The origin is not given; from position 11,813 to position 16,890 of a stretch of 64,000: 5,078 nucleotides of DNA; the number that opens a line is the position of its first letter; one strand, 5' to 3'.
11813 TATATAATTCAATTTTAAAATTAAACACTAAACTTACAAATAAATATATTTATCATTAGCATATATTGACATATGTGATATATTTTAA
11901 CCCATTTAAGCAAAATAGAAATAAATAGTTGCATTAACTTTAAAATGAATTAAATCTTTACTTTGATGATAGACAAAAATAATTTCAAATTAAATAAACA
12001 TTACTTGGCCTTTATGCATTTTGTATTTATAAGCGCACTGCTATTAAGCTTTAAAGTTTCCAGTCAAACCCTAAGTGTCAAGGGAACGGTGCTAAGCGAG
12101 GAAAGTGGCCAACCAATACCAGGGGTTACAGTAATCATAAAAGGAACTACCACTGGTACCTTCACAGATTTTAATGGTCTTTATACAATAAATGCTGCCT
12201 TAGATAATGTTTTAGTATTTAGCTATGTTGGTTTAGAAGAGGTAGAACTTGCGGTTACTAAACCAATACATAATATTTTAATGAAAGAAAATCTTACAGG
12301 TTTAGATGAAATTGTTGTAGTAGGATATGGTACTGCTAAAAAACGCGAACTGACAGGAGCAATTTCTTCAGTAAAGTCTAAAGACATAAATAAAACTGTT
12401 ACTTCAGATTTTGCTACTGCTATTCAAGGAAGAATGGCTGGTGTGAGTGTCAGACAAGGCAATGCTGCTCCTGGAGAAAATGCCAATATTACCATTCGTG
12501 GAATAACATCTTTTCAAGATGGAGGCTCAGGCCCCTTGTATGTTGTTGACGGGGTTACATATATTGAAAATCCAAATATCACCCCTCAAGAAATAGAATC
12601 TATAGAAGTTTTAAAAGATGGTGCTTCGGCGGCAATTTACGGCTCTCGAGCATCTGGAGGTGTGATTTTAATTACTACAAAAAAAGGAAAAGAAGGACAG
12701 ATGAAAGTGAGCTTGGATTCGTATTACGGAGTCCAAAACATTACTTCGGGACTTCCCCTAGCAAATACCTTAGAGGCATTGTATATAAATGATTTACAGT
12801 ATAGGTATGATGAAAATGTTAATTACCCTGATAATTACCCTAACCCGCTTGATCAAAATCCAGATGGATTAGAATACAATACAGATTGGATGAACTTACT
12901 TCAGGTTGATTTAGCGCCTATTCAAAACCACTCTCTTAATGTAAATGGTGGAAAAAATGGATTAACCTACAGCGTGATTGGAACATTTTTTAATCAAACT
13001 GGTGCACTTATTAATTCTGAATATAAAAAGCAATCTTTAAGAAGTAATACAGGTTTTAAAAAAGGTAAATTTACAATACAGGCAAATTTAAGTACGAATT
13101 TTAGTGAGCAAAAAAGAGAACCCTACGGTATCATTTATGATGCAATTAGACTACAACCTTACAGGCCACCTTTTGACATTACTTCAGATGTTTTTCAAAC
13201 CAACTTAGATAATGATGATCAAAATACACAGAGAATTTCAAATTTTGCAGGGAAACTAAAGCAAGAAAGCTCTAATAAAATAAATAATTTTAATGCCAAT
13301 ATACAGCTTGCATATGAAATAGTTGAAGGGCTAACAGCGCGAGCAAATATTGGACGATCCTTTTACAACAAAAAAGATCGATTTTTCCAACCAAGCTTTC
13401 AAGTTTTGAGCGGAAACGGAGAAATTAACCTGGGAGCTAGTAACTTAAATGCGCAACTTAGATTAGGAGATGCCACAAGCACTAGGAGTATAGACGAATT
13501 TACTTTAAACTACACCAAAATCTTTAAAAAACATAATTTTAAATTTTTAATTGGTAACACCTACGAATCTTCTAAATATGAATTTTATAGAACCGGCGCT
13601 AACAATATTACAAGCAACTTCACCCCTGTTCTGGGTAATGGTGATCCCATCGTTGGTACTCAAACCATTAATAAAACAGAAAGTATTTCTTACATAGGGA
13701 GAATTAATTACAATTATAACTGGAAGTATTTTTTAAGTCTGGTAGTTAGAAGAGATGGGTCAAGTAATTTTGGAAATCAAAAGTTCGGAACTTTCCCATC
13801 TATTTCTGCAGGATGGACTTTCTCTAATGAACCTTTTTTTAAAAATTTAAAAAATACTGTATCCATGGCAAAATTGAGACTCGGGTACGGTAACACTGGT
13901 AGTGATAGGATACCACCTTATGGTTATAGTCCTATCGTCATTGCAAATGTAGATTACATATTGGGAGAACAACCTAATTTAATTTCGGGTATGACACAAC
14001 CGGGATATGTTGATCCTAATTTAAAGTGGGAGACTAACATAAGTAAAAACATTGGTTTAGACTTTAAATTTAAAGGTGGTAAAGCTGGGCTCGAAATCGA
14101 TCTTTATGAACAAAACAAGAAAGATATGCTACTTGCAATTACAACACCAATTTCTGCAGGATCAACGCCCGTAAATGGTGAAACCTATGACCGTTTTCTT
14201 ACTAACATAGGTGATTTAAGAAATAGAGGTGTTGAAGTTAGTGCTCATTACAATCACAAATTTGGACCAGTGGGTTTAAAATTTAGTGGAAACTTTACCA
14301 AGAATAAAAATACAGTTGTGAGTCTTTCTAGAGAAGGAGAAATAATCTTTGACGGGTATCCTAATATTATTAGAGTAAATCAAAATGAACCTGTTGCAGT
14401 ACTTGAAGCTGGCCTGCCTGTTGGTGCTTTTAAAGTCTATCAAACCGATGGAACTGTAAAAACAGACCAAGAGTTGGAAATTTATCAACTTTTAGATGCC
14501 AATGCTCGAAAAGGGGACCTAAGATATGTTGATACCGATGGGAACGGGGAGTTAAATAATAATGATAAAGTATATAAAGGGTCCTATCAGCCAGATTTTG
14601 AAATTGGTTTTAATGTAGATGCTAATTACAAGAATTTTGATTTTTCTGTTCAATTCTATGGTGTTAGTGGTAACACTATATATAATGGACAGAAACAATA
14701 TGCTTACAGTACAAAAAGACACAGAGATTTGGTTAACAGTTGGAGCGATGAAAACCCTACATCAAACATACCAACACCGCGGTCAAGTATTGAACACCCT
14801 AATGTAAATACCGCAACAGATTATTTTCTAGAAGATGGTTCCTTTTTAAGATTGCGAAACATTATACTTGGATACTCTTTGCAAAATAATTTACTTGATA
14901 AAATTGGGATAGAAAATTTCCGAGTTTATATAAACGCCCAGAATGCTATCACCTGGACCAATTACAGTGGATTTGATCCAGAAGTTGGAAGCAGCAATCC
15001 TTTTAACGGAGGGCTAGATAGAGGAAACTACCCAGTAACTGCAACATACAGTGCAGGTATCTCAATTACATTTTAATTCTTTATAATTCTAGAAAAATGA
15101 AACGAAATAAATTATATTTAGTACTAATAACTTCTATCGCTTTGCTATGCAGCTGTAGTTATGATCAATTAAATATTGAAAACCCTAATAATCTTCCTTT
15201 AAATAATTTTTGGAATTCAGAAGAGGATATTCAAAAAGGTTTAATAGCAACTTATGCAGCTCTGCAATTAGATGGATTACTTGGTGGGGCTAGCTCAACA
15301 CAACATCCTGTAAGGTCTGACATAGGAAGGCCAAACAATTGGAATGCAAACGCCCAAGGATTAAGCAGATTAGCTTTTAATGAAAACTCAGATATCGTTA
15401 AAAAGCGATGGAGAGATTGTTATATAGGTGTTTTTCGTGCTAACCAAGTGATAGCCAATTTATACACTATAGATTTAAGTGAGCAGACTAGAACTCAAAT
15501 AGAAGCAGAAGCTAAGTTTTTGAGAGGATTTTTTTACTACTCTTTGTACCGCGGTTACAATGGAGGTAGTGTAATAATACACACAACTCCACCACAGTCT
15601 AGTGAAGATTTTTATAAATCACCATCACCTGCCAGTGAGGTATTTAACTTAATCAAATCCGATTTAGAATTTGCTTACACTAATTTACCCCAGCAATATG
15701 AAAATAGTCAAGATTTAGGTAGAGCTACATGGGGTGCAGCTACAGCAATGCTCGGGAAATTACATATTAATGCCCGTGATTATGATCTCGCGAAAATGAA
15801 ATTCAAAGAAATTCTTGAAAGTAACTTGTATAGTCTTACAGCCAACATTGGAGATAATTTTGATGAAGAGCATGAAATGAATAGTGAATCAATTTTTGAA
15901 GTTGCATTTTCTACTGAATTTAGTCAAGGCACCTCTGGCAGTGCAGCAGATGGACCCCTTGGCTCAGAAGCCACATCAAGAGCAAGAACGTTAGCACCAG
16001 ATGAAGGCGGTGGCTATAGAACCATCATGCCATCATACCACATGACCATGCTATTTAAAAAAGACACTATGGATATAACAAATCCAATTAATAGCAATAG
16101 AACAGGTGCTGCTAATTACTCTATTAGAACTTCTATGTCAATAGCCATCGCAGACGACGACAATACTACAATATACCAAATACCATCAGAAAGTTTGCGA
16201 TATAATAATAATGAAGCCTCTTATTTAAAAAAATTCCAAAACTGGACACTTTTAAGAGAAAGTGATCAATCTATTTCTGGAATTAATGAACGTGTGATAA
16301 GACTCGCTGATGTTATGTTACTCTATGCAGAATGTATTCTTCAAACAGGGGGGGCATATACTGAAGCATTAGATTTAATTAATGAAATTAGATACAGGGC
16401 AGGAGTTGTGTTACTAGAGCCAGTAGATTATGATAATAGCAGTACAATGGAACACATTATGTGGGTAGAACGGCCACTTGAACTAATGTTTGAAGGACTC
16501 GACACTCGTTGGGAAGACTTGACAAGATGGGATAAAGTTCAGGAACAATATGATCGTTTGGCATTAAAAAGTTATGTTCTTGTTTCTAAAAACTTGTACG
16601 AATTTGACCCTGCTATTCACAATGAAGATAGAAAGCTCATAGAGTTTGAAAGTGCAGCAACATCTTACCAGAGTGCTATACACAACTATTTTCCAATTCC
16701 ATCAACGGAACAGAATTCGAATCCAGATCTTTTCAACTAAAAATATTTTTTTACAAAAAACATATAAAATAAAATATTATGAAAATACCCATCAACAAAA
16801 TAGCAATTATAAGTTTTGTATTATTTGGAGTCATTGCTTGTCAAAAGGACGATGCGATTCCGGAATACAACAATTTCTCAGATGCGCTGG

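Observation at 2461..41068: The whole 38.5-kb PUL is bracketed by a 50-bp direct repeat derived from the tRNA-Leu 3' flank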

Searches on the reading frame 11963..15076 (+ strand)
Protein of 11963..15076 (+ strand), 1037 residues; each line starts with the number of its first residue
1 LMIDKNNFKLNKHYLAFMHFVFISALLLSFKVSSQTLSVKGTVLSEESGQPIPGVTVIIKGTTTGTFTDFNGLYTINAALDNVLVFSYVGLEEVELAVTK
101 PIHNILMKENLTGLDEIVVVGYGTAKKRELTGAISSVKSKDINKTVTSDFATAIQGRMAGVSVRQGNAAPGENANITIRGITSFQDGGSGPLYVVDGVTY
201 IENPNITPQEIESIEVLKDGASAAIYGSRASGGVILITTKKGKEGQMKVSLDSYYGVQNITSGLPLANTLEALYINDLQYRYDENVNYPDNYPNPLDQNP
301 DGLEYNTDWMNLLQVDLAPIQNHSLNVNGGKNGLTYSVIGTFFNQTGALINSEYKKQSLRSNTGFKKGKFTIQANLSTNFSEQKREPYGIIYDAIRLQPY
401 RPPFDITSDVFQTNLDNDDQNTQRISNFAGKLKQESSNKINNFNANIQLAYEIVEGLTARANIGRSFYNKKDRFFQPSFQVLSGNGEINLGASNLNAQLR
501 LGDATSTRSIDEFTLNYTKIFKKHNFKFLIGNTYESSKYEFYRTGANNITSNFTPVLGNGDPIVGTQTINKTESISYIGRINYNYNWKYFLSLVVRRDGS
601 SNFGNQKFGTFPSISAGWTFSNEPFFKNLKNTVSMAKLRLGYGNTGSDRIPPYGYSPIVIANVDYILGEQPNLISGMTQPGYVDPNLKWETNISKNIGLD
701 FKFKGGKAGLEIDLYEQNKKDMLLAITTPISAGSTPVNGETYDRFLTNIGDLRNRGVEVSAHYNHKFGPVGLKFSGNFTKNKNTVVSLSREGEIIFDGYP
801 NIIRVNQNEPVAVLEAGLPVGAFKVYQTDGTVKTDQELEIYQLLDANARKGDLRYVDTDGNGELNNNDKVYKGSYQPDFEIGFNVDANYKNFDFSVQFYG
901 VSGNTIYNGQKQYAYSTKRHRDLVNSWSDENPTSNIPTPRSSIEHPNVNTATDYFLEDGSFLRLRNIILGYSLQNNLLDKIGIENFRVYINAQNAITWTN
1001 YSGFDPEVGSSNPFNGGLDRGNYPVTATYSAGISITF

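Call 7: search_protein_families(library=pfam, proteins=[window:11963-15076:+])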
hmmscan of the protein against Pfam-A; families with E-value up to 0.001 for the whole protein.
window:11963-15076:+ (1037 aa): 4 families
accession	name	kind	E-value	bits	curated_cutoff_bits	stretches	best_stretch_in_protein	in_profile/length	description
PF07715.20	Plug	-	1.6e-20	74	23.9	1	126-234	1-107/107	TonB-dependent Receptor Plug Domain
PF13715.12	CarbopepD_reg_2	-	7.6e-17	61.6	32.2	1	39-119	1-88/88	CarboxypepD_reg-like domain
PF00593.30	TonB_dep_Rec_b-barrel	-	8e-16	59.3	27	1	511-783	110-350/436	TonB dependent receptor-like, beta-barrel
PF13620.12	CarboxypepD_reg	-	1.5e-08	35.3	32.3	1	38-96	1-64/82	Carboxypeptidase regulatory-like domain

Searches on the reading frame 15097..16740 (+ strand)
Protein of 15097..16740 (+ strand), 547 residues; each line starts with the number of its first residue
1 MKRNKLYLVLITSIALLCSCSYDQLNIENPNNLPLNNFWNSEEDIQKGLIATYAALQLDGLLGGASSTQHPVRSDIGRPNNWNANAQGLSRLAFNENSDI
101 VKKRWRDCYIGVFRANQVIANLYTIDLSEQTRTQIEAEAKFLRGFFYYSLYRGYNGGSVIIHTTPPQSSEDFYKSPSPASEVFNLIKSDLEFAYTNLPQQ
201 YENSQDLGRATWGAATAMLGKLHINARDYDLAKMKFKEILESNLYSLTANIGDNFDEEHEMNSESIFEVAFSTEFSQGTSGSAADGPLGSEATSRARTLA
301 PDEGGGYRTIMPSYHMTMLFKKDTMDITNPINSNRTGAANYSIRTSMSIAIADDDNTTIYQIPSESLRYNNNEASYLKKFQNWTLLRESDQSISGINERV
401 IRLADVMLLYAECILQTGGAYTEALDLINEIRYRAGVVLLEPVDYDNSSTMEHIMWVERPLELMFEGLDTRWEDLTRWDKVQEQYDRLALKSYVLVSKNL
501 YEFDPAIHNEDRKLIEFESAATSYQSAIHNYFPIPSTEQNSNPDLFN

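Call 7: search_protein_families(library=pfam, proteins=[window:15097-16740:+])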
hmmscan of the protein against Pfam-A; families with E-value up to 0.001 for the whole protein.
window:15097-16740:+ (547 aa): 2 families
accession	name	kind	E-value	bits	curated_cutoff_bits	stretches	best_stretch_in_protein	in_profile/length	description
PF07980.17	SusD_RagB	-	1.1e-30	107.8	23.1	1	264-545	2-291/297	SusD family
PF14322.12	SusD-like_3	-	2.4e-16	61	27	1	25-221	3-188/191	Starch-binding associating with outer membrane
